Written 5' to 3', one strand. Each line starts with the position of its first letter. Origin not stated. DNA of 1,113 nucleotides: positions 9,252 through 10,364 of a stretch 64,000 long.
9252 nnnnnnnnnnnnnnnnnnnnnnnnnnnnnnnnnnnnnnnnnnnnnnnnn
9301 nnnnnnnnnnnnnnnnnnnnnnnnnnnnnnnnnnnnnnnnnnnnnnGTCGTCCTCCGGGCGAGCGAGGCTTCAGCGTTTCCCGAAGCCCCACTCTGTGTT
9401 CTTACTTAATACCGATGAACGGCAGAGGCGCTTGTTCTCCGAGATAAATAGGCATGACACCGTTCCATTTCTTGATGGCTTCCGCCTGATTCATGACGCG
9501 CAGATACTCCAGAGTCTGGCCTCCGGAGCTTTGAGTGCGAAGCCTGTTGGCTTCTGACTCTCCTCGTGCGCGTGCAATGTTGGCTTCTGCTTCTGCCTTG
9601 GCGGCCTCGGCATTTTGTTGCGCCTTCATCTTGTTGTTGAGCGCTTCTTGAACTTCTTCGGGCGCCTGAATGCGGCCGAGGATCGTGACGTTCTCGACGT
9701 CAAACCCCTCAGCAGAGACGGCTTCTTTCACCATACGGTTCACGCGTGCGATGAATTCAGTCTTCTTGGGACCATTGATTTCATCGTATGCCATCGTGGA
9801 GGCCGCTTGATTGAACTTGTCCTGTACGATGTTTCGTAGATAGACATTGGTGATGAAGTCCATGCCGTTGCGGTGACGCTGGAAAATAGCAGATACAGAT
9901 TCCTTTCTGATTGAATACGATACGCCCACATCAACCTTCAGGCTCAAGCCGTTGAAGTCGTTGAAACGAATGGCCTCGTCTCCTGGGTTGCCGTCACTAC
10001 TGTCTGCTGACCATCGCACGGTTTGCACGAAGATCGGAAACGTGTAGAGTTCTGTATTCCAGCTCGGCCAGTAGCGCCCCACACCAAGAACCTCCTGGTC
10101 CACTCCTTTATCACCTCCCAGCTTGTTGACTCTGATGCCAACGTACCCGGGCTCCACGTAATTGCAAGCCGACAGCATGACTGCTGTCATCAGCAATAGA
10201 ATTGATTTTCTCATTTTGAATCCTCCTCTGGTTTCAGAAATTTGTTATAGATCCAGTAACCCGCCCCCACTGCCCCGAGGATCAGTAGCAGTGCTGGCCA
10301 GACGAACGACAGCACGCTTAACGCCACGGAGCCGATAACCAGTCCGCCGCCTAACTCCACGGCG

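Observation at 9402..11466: Membrane module: SPFH lipoprotein, two small membrane proteins, KTSC-domain membrane protein and a GroES-like gene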

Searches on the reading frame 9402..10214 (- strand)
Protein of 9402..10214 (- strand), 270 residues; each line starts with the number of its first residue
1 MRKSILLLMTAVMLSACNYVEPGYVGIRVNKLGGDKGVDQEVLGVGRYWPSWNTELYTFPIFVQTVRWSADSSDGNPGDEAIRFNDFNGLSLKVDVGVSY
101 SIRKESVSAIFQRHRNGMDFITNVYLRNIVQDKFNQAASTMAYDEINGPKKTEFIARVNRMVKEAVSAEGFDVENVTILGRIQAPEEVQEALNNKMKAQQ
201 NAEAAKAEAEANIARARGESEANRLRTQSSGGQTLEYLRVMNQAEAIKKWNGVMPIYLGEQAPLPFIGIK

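Call 3: search_protein_families(library=pfam, proteins=[window:9402-10214:-], max_evalue=0.1)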
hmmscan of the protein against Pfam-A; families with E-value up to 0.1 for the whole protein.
window:9402-10214:- (270 aa): 2 families
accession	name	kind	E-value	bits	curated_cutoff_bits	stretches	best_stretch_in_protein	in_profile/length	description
PF01145.31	Band_7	-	4.2e-24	86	23.6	1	20-211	3-174/176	SPFH domain / Band 7 family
PF08139.17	LPAM_1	-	0.044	14.7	20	1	1-18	1-18/18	Prokaryotic membrane lipoprotein lipid attachment site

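Call 4: search_protein_families(library=phrogs, proteins=[window:9402-10214:-], max_evalue=0.01)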
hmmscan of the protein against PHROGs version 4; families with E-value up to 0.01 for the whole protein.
window:9402-10214:- (270 aa): 5 families
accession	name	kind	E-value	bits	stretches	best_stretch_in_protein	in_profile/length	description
phrog_200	-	other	1.7e-63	216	1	5-269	88-359/379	lipoprotein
phrog_21428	-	unknown function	8.3e-20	71.5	1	5-58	9-61/63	-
phrog_11908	-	unknown function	9e-08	32.3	1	11-163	20-171/430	-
phrog_38808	-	unknown function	8.1e-06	27.1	1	206-270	9-68/68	-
phrog_11227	-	other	3.7e-05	24.7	1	196-266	58-126/138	protease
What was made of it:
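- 9402..10214 (-): SPFH/prohibitin-like lipoprotein, 270 aa: lipobox LSAC (Cys17), SPFH domain, long coiled-coil helix, and a conserved C-terminal KWNGxLP motif. Pfam Band_7 4.2e-24 (call 3). phrog_200 at 1.7e-63 (call 4).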

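Call 6: search_dna_similar(query=window:9402-10214:-, collection=phages, mode=protein, max_rows=40)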
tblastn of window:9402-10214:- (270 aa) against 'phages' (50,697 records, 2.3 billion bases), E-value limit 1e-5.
Records with a match: 369; places in all: 370; records where one place covers at least 80% of the query: 363.
Best place of each record, by identity: <60% 369.
By first word of the organism name: Pseudomonas 73; Klebsiella 45; Erwinia 42; Escherichia 38; Burkholderia 30; Caulobacter 26; Salmonella 24; Stx2a-converting 10; Staphylococcus 10; Stenotrophomonas 9; and 30 more.
By host as written in the record: - 50; Pseudomonas aeruginosa 22; Klebsiella pneumoniae 19; Burkholderia sp. 15; Escherichia coli 15; Erwinia amylovora 14; Pseudomonas aeruginosa PAO1 10; Caulobacter vibrioides CB15 9; and 126 more.
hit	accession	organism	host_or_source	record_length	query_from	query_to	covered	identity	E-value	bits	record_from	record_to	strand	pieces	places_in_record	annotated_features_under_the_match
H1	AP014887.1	Vibrio phage CKB-S1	Vibrio coralliilyticus strain P1 ...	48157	5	270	99%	38.4%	6e-55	196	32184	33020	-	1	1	putative lipoprotein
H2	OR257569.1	Ruegeria phage RpAliso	Ruegeria pomeroyi DSS-3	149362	14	269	95%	39.8%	4e-46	170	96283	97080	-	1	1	prohibitin family protein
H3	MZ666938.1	Desulfovibrio phage ProddE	Desulfovibrio desulfuricans strain ...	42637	13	270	96%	38.9%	8e-49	178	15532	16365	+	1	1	putative prohibitin family protein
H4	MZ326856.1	Stenotrophomonas phage Paxi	Stenotrophomonas maltophilia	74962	1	270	100%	37.0%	2e-42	160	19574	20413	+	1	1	hypothetical protein (x2)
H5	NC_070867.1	Stenotrophomonas phage Paxi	Stenotrophomonas maltophilia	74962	1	270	100%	37.0%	2e-42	160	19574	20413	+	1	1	lipoprotein | hypothetical protein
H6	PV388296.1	Burkholderia phage Karil-Mokiny-1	Burkholderia cepacia complex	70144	4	267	98%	37.6%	1e-46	172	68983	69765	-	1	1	lipoprotein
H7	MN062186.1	Stenotrophomonas phage Pokken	Stenotrophomonas maltophilia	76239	1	270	100%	36.6%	7e-42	158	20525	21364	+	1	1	hypothetical protein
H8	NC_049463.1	Stenotrophomonas phage Pokken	Stenotrophomonas maltophilia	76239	1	270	100%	36.6%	7e-42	158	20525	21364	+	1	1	lipoprotein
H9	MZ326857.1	Stenotrophomonas phage Piffle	Stenotrophomonas maltophilia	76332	1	270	100%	36.6%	1e-41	157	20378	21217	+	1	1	outer membrane lipoprotein | putative membrane protein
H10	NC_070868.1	Stenotrophomonas phage Piffle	Stenotrophomonas maltophilia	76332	1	270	100%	36.6%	1e-41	157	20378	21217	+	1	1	lipoprotein | hypothetical protein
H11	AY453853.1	Burkholderia phage phi1026b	Burkholderia pseudomallei 1026b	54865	5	270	99%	36.9%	2e-41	157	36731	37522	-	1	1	gp48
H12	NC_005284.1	Burkholderia phage phi1026b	Burkholderia pseudomallei 1026b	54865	5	270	99%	36.9%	2e-41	157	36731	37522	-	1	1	lipoprotein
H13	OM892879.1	Burkholderia phage PhiBP82.1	Burkholderia pseudomallei BP82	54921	5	270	99%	36.9%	2e-41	157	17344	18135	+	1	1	putative prohibitin family protein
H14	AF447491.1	Burkholderia phage phiE125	-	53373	5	270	99%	36.9%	2e-41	157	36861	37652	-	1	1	43: gp43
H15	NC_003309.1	Burkholderia phage phiE125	Burkholderia thailandensis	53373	5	270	99%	36.9%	2e-41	157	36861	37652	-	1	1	lipoprotein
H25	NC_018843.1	Salmonella phage SSU5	Salmonella enterica subsp. enterica ...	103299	1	270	100%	35.9%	2e-39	151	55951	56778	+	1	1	lipoprotein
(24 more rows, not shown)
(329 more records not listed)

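Call 10: find_encoding_contigs(protein=window:9402-10214:-, flank=10000, max_places=6)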
Protein window:9402-10214:- (270 aa): no gene with exactly this product is on record in the collection.

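Call 11: find_related_loci(query=window:9402-10214:-, collection=viral_contigs, flank=6000)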
Query window:9402-10214:- (270 aa) in viral_contigs; peptide patterns used: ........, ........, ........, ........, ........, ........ (x = any residue, [..] = any of these).
8 stretches matched a pattern; 1 encode a relative of the query (tblastn E <= 1e-3); 1 distinct loci.
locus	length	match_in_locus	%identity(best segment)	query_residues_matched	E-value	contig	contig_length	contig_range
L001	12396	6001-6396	39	152-270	3e-16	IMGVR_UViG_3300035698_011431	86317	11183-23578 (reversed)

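Call 12: get_annotated_region(hit=H1, flank=3000)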
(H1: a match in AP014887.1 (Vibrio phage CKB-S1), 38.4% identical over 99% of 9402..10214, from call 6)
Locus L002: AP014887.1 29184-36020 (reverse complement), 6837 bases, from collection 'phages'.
description: Vibrio phage CKB-S1 DNA, complete sequence.
organism: Vibrio phage CKB-S1 (NCBI taxid 1903259)
taxonomy: Viruses; Duplodnaviria; Heunggongvirae; Uroviricota; Caudoviricetes
host: Vibrio coralliilyticus strain P1 LMG23696; source: -; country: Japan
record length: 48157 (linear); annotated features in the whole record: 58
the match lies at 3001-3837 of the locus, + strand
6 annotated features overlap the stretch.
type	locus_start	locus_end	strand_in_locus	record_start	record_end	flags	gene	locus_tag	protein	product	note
CDS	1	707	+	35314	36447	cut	-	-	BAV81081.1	hypothetical protein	VCPH_CKB-S1_00037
CDS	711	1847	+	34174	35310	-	BcepB1A gene67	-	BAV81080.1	gp67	VCPH_CKB-S1_00036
CDS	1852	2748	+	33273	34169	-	-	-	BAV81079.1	hypothetical protein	VCPH_CKB-S1_00035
CDS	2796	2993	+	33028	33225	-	-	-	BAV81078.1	hypothetical protein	VCPH_CKB-S1_00034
CDS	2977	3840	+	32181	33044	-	-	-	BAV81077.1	putative lipoprotein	VCPH_CKB-S1_00033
CDS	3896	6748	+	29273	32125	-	-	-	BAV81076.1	DNA polymerase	VCPH_CKB-S1_00032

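Call 13: get_annotated_region(hit=H2, flank=3000)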
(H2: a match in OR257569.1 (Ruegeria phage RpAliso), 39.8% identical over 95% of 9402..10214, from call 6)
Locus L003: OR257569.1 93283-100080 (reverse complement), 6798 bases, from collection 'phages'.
description: Ruegeria phage RpAliso, complete genome.
organism: Ruegeria phage RpAliso (NCBI taxid 3073043)
taxonomy: Viruses; Duplodnaviria; Heunggongvirae; Uroviricota; Caudoviricetes
host: Ruegeria pomeroyi DSS-3; source: water; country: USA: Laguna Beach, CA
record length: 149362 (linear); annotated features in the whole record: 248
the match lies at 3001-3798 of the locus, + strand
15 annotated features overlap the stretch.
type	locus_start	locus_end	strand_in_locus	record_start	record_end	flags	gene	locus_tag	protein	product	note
CDS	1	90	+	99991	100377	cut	-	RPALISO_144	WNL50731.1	hypothetical protein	-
CDS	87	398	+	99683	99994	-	-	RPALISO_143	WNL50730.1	thioredoxin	-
CDS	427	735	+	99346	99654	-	-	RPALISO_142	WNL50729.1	hypothetical protein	-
CDS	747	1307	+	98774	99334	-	-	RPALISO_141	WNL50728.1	hypothetical protein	-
CDS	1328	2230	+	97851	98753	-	-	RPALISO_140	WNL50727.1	TRAP transporter solute receptor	-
CDS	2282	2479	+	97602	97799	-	-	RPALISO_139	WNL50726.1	hypothetical protein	-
CDS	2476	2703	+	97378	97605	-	-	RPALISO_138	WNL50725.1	hypothetical protein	-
CDS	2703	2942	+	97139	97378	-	-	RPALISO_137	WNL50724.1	hypothetical protein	-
CDS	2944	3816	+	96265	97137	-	-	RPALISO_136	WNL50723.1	prohibitin family protein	-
CDS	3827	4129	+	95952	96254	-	-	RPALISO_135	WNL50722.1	hypothetical protein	-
CDS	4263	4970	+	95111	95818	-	-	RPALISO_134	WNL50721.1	hypothetical protein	-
CDS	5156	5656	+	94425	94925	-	-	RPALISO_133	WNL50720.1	hypothetical protein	-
CDS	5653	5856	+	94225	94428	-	-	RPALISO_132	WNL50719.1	hypothetical protein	-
CDS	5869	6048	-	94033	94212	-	-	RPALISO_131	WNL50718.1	hypothetical protein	-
CDS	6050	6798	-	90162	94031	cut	-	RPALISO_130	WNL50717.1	hypothetical protein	-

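Call 14: get_annotated_region(hit=H10, flank=3000)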
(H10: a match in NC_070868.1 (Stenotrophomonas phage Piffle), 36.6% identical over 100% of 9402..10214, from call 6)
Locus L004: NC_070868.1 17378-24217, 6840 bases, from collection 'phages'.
description: Stenotrophomonas phage Piffle, complete genome.
organism: Stenotrophomonas phage Piffle (NCBI taxid 2859656)
taxonomy: Viruses; Duplodnaviria; Heunggongvirae; Uroviricota; Caudoviricetes; Schitoviridae; Pokkenvirus; Pokkenvirus piffle
host: Stenotrophomonas maltophilia; source: wastewater collected; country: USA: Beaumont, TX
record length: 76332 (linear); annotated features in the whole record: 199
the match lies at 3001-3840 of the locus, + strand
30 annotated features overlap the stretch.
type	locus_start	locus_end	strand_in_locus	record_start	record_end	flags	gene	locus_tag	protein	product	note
CDS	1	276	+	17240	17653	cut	-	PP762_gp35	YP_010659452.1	hypothetical protein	-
tRNA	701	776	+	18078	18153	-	-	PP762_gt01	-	tRNA-Ile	-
tRNA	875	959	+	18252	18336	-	-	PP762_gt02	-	tRNA-Tyr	-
tRNA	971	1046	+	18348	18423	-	-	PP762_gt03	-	tRNA-Asn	-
tRNA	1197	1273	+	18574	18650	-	-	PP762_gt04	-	tRNA-Pro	-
tRNA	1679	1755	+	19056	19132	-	-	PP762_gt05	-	tRNA-Gln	-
tRNA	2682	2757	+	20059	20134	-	-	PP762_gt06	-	tRNA-Arg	-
regulatory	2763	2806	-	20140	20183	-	-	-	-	terminator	-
regulatory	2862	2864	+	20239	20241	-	-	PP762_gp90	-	ribosome_binding_site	-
CDS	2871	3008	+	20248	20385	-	-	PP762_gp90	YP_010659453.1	hypothetical protein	Phobius predicted topology shows 1 transmembrane domain N-out C-in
regulatory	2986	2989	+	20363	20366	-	-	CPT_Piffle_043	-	ribosome_binding_site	-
CDS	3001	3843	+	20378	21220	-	-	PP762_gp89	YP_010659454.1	lipoprotein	Contains predicted 63 bp coil domain near C-terminus; SignalP predicts transmembrane SP-II lipoprotein signal at ...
regulatory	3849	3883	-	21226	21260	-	-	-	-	terminator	-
regulatory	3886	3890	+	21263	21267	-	-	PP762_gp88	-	ribosome_binding_site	-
CDS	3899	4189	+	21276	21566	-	-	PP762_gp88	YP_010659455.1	hypothetical protein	-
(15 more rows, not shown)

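Call 15: get_annotated_region(hit=H25, flank=3000)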
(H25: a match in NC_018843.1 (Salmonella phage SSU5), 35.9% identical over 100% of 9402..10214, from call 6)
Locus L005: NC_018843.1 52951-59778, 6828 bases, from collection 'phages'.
description: Salmonella phage SSU5, complete genome.
organism: Salmonella phage SSU5 (NCBI taxid 1177632)
taxonomy: Viruses; Duplodnaviria; Heunggongvirae; Uroviricota; Caudoviricetes
host: Salmonella enterica subsp. enterica serovar Typhimurium strain LT2; source: -; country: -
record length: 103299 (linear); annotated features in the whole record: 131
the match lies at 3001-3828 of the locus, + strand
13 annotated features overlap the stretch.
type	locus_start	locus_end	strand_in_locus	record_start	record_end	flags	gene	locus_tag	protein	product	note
CDS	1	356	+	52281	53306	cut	-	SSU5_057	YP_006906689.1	single strand DNA binding protein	-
CDS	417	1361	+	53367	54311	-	-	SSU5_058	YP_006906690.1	exonuclease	-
CDS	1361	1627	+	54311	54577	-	-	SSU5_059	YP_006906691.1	hypothetical protein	-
CDS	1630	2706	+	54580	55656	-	-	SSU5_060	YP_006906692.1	recombinase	-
CDS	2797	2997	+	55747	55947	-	-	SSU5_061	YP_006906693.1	membrane protein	-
CDS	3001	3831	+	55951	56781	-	-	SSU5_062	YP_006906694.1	lipoprotein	-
CDS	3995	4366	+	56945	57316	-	-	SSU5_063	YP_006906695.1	DUF2591 domain-containing protein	-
CDS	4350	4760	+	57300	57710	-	-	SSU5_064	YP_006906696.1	hypothetical protein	-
CDS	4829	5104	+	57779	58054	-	-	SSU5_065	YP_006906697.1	hypothetical protein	-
CDS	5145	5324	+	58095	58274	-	-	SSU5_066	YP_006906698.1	hypothetical protein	-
CDS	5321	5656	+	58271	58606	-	-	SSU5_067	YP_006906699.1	hypothetical protein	-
CDS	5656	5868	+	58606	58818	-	-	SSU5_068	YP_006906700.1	putative Cre-associated protein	-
CDS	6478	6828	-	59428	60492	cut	-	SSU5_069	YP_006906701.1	replication helicase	-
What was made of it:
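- The pair occurs in unrelated phages: a Vibrio phage, a Ruegeria phage, the N4-like phage Piffle, and SSU5 (calls 12-15).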

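Call 20: find_related_loci(query=A1, collection=viral_contigs, flank=5000)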
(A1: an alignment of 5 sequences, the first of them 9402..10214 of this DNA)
Query A1 (270 aa) in viral_contigs; peptide patterns used: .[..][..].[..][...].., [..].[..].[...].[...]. (x = any residue, [..] = any of these).
600 stretches matched a pattern (row limit reached: there are more); 526 encode a relative of the query (tblastn E <= 1e-3); the best 80 are kept; 80 distinct loci.
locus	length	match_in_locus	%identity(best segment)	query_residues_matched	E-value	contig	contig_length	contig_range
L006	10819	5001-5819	39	5-270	6e-63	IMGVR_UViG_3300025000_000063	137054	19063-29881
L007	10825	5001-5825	40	6-269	9e-62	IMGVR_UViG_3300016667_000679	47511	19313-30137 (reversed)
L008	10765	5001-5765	41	15-269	4e-62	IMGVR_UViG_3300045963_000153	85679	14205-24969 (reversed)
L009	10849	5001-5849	37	1-270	6e-61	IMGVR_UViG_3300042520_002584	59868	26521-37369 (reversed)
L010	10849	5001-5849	37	1-270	6e-61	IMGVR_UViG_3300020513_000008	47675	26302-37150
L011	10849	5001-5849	37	1-270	6e-61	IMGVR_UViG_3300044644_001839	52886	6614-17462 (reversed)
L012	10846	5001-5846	39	1-267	1e-60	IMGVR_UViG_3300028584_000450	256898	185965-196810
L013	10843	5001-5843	38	1-269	3e-60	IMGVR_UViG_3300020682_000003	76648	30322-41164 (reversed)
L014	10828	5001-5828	38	5-270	4e-60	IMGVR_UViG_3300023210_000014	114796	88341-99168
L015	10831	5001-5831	39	1-270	1e-59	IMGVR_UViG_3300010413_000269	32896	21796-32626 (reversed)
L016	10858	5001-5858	38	1-270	4e-59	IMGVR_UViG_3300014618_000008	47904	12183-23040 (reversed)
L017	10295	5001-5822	35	3-270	4e-59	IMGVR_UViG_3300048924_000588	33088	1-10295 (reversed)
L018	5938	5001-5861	38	4-270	5e-59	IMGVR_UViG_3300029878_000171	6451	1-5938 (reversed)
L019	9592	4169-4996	38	3-267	2e-58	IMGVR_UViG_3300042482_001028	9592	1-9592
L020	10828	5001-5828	37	3-267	2e-58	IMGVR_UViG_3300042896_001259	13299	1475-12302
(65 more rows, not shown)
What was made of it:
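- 9402..10214 (-): 369 phage records hold a relative (call 6) and at least 526 viral contig loci do (call 20).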

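Call 37: find_homologous_proteins(query=window:9402-10214:-, max_evalue=1e-30)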
Query window:9402-10214:- (270 aa): 95 proteins with E <= 1e-30 among 614 candidates.
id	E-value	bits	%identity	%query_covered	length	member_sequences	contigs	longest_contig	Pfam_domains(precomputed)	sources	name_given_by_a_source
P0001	1.2e-174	597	100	100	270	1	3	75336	PF01145.32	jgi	-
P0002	6.4e-69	250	48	93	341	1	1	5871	PF01145.32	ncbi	-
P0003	4.4e-68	247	45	99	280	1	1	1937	PF01145.32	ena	-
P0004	8.8e-68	246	46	100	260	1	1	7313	PF01145.32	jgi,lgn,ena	-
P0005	2.1e-63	232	43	99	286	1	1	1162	PF01145.32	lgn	-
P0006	3.4e-63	231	45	96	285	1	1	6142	PF01145.32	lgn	-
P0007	3.7e-63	231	46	99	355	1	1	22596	PF01145.32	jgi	jgi:regulator of protease activity HflC (stomatin/prohibitin superfamily)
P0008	1.1e-60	223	44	96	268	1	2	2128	PF01145.32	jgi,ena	-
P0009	8.6e-60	220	41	99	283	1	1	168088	PF01145.32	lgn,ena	-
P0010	8.8e-60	220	41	100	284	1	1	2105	PF01145.32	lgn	-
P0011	1.2e-59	220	41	99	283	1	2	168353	PF01145.32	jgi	jgi:regulator of protease activity HflC (stomatin/prohibitin superfamily)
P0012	2.9e-59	219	40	97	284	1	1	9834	PF01145.32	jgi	-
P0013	9.0e-59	217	43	100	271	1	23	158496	PF01145.32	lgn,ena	-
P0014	1.3e-58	216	41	99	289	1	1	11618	PF01145.32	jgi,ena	-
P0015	6.6e-58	214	41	99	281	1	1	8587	PF01145.32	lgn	-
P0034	3.0e-49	186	38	97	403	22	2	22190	PF01145.32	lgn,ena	-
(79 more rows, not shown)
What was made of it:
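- Closest known: Prohibitin PHB1/PHB2 complex. Same: Relatives are annotated 'prohibitin family protein' (calls 6, 13, 37).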

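Call 38: find_encoding_contigs(protein=P0001, flank=10000, max_places=5)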
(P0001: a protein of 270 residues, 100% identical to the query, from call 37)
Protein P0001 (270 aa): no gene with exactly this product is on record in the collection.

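Call 39: find_encoding_contigs(protein=P0007, flank=8000, max_places=3)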
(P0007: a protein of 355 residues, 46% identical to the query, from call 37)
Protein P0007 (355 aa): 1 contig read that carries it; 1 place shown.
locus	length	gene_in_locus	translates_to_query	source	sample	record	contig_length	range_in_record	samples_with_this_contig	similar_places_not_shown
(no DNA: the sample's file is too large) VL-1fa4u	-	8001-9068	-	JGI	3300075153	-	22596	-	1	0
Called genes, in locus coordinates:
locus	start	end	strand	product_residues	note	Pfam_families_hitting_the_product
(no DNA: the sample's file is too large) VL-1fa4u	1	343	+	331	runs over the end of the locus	PF02511:Thy1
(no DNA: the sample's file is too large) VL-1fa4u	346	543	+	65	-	-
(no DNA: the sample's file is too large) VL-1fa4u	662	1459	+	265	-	PF06067:DUF932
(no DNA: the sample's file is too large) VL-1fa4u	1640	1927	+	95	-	-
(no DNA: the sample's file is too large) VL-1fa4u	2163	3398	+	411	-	PF00644:PARP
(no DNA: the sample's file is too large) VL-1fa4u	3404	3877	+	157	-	-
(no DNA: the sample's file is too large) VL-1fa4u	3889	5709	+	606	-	PF01653:DNA_ligase_aden, PF03120:OB_DNA_ligase, PF03119:DNA_ligase_ZBD (weak), PF00533:BRCT (weak), PF12738:PTCB-BRCT (weak)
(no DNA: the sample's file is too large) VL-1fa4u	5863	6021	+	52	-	-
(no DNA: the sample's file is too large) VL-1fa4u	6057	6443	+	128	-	-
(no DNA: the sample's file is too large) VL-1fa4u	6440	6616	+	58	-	-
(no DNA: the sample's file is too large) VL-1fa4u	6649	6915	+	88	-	-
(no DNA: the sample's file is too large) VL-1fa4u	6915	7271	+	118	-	-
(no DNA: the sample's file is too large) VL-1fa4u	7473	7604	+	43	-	-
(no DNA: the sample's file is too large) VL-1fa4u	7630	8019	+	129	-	-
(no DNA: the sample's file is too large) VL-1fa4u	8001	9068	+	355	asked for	PF01145:Band_7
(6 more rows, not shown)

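Call 40: find_encoding_contigs(protein=P0004, flank=8000, max_places=3)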
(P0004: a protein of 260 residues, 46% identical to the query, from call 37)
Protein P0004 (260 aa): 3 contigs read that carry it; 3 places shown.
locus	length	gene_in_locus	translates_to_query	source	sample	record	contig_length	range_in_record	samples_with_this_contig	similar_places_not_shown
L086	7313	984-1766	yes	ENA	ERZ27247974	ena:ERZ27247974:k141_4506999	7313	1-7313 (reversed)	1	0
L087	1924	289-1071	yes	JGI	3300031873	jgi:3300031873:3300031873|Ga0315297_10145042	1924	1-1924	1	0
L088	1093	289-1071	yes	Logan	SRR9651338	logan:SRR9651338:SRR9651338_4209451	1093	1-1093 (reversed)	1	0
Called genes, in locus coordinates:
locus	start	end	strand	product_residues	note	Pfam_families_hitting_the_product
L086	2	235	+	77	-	?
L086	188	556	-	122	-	-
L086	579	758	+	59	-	-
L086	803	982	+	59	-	-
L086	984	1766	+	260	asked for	PF01145:Band_7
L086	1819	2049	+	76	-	-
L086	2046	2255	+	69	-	-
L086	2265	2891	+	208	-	-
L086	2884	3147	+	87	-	-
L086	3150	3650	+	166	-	PF11750:DUF3307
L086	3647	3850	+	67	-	-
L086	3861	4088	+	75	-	-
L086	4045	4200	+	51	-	-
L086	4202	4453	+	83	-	-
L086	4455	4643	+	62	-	-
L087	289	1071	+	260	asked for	PF01145:Band_7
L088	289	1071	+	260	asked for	PF01145:Band_7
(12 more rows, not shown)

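Call 41: find_encoding_contigs(protein=P0002, flank=8000, max_places=3)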
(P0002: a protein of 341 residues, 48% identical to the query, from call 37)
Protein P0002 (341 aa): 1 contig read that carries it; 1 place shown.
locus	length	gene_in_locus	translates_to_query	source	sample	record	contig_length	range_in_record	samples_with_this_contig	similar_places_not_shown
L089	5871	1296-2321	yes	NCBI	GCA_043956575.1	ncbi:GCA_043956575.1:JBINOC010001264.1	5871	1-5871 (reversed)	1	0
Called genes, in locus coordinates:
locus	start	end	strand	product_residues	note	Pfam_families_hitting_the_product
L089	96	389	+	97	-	-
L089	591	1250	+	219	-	-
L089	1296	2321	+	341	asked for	PF01145:Band_7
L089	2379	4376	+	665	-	PF27249:MJ0330_N (weak)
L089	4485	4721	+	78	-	-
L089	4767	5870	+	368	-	?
